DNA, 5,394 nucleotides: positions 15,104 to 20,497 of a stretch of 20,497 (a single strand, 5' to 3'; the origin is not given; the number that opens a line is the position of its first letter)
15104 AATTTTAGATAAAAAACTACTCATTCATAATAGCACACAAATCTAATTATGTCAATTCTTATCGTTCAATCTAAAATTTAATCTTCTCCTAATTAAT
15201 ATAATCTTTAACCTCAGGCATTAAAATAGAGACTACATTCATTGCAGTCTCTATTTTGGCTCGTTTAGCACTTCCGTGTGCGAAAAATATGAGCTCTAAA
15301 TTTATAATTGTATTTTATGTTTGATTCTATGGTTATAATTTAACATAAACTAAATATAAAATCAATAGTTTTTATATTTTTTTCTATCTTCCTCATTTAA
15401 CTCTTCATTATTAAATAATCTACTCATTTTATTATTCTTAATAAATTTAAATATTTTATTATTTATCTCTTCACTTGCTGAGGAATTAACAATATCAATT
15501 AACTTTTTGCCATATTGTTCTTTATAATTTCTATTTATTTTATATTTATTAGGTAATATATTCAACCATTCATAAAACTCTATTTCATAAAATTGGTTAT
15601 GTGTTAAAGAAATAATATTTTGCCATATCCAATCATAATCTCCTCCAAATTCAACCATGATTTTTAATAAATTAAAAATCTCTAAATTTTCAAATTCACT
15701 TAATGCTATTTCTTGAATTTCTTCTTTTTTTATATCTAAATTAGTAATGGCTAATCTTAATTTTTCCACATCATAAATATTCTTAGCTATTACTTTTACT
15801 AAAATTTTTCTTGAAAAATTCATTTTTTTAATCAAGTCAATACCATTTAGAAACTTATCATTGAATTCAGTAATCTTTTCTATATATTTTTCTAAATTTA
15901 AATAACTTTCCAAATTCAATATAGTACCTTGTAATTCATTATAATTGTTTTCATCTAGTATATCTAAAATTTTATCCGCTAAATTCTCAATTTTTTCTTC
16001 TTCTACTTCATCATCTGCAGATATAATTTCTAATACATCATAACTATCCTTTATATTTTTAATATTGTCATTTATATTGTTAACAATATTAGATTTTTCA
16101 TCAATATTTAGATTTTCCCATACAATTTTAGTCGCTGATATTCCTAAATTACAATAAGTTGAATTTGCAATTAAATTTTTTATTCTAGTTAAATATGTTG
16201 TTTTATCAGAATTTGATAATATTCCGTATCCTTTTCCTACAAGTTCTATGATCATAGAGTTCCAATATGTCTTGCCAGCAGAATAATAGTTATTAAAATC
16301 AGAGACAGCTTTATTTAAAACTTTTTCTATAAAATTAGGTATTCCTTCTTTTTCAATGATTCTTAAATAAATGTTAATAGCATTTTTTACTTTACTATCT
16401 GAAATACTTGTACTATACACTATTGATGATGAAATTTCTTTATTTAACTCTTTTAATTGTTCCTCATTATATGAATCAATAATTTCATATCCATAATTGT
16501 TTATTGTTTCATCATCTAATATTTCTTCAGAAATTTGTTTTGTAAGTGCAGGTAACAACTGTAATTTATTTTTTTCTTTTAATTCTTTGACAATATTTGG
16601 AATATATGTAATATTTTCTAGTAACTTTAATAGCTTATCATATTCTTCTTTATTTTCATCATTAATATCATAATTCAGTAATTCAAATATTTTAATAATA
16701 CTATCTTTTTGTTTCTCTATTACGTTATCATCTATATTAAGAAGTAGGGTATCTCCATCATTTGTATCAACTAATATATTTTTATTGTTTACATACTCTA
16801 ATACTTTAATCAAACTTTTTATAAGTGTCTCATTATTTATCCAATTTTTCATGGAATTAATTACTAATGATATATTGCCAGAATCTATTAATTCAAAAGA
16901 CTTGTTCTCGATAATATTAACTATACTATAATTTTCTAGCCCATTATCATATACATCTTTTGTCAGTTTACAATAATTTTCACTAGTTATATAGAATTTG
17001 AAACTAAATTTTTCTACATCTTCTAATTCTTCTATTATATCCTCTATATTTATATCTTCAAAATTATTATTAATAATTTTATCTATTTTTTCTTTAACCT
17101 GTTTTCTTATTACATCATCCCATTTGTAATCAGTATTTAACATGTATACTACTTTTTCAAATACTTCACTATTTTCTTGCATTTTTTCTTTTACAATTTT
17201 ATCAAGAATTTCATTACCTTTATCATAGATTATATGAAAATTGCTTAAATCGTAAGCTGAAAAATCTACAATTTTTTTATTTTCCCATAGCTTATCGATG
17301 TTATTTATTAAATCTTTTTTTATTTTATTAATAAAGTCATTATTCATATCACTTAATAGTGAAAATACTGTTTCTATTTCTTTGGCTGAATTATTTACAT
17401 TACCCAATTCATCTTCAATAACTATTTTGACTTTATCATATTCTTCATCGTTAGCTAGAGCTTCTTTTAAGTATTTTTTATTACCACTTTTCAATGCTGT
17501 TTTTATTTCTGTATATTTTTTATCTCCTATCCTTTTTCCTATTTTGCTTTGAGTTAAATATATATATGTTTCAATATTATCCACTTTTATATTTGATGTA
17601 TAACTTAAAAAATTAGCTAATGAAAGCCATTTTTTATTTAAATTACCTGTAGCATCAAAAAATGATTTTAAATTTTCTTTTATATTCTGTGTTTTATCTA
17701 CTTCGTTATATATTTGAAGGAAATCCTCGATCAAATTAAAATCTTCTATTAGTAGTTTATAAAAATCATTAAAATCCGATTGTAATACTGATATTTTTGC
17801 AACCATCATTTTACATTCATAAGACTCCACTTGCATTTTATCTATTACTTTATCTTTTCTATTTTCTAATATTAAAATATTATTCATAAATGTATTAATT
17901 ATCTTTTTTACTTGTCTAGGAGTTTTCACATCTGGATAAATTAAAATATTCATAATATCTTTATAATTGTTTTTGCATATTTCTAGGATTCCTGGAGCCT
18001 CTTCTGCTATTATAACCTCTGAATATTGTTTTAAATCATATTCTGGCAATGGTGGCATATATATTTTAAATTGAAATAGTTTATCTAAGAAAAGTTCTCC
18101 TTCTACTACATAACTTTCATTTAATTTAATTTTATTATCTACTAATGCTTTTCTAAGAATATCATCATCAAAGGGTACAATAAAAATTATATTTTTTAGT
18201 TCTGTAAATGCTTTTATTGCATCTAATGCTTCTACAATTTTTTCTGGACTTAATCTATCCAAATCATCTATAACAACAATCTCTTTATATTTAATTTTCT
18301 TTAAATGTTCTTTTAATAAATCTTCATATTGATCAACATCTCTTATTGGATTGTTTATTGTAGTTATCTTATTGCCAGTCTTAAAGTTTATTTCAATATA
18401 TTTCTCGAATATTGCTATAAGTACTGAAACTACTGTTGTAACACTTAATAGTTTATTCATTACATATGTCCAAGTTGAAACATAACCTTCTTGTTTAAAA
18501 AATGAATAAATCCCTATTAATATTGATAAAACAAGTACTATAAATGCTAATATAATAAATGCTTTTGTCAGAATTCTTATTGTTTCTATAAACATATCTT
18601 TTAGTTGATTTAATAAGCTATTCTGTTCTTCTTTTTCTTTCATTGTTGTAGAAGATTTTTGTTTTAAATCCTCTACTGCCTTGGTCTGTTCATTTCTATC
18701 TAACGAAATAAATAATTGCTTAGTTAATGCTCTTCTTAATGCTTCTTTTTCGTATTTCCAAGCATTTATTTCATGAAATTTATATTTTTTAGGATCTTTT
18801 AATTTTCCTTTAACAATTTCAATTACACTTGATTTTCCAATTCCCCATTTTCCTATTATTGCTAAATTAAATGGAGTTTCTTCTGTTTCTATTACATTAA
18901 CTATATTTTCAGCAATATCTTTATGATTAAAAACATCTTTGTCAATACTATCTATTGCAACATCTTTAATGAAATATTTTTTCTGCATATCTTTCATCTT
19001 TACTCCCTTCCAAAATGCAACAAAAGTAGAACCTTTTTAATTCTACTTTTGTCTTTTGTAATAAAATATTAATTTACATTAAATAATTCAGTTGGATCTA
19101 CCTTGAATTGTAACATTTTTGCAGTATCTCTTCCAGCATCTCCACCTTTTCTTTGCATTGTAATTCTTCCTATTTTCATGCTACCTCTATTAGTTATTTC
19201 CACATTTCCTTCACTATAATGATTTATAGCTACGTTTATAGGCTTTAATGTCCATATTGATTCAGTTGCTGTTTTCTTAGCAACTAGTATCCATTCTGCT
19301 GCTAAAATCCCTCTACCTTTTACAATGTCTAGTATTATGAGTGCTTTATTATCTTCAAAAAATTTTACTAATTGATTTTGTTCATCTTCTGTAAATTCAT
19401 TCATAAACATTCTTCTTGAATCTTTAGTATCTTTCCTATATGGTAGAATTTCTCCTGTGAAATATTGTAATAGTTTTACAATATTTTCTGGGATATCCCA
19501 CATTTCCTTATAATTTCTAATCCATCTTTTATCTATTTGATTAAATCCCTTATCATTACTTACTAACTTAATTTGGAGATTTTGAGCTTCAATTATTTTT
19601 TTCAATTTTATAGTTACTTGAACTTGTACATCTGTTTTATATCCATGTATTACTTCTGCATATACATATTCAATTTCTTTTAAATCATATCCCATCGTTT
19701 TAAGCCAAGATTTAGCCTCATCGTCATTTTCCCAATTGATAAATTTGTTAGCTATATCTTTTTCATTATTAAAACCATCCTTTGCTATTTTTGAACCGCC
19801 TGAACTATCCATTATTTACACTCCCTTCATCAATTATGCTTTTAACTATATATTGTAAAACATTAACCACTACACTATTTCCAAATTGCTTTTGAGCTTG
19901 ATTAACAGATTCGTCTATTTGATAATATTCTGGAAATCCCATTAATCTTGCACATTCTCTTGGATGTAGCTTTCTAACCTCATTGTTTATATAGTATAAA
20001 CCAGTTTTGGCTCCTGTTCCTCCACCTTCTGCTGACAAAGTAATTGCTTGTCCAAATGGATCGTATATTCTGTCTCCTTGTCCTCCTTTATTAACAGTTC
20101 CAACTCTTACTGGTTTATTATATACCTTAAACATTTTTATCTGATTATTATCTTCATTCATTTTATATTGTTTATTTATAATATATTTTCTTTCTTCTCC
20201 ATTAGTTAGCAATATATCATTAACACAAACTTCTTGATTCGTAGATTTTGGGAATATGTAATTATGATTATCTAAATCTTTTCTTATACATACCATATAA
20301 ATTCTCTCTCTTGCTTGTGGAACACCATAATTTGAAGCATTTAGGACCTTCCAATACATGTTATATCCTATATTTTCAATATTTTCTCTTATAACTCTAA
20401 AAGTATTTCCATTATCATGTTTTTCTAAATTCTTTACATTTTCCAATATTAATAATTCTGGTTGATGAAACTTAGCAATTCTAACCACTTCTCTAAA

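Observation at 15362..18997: Giant membrane-inserted KAP NTPase with about 850 aa of unassigned C-terminus, directly downstream of an R-M pair: candidate uncharacterised defence gene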

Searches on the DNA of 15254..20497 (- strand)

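Call 96: search_dna_similar(query=window:15254-20497:-, collection=plasmids, mode=distant, max_rows=8)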
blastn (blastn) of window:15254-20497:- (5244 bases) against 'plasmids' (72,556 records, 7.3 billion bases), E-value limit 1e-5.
Records with a match: 12; places in all: 12; records where one place covers at least 80% of the query: 0.
Best place of each record, by identity: 80-90% 1; 60-80% 11.
By first word of the organism name: Clostridium 5; Spiroplasma 2; Mycoplasmopsis 1; Clostridioides 1; Aerococcus 1; Bacillus 1; Borreliella 1.
By predicted mobility (MOB-suite, as given by PLSDB): non-mobilizable 12.
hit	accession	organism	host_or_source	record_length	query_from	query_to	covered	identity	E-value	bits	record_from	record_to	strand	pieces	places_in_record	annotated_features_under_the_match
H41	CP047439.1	Spiroplasma citri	Neoaliturus tenellus,cell culture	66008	55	1429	26%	65.7%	7e-81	312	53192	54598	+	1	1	type II restriction endonuclease | dcm: DNA (cytosine-5-)-methyltransferase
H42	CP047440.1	Spiroplasma citri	Neoaliturus tenellus,cell culture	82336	55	1429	26%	65.7%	8e-80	308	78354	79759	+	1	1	dcm: DNA (cytosine-5-)-methyltransferase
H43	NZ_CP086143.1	Clostridium estertheticum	bovine,single colony,feces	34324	16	656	12%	66.2%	5e-32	149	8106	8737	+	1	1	dcm: DNA (cytosine-5-)-methyltransferase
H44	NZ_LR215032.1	Mycoplasmopsis gallopavonis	Bird (Turkey),Air sacs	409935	915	1446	10%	66.1%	1e-20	111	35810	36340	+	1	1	type II restriction endonuclease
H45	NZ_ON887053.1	Clostridioides difficile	-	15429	14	228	4%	68.2%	3e-9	74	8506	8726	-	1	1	DNA cytosine methyltransferase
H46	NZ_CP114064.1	Aerococcus urinaeequi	duck,tissue sample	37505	50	225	3%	72.1%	1e-13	89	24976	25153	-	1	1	dcm: DNA (cytosine-5-)-methyltransferase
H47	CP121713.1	Bacillus subtilis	cell culture,Kantong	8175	41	218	3%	68.5%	2e-6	65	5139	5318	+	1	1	DNA cytosine methyltransferase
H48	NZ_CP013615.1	Clostridium perfringens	canine,Pure culture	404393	125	228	2%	75.0%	1e-8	72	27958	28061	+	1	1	dcm: DNA (cytosine-5-)-methyltransferase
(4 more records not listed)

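Call 98: get_annotated_region(hit=H41, flank=5000)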
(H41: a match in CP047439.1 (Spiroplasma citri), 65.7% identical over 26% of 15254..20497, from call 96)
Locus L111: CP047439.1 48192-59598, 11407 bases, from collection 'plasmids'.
description: Spiroplasma citri strain BLH-MB plasmid pSciBLHMB-2, complete sequence
organism: Spiroplasma citri (NCBI taxid 2133)
taxonomy: Bacteria; Mycoplasmatota; Mollicutes; Entomoplasmatales; Spiroplasmataceae; Spiroplasma; Spiroplasma citri
host: -; source: Neoaliturus tenellus,cell culture; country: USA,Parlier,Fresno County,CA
typing (MOB-suite, as given by PLSDB): non-mobilizable
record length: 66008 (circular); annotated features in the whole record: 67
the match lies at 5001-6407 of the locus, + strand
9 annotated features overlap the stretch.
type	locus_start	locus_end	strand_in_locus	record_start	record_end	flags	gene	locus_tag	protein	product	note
CDS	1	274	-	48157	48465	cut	-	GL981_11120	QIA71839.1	hypothetical protein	-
CDS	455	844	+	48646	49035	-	-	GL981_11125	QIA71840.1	hypothetical protein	-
CDS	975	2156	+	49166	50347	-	-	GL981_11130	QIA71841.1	hypothetical protein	-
CDS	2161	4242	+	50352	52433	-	-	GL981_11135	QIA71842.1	type IV secretory system conjugative DNA transfer family protein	-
CDS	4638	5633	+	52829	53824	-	dcm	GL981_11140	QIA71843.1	DNA (cytosine-5-)-methyltransferase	-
CDS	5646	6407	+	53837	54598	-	-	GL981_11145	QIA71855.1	type II restriction endonuclease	-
CDS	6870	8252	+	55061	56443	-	-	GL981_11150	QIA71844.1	hypothetical protein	-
CDS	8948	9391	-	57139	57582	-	-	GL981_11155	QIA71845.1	hypothetical protein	-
CDS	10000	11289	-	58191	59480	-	-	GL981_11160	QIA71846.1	lipoprotein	-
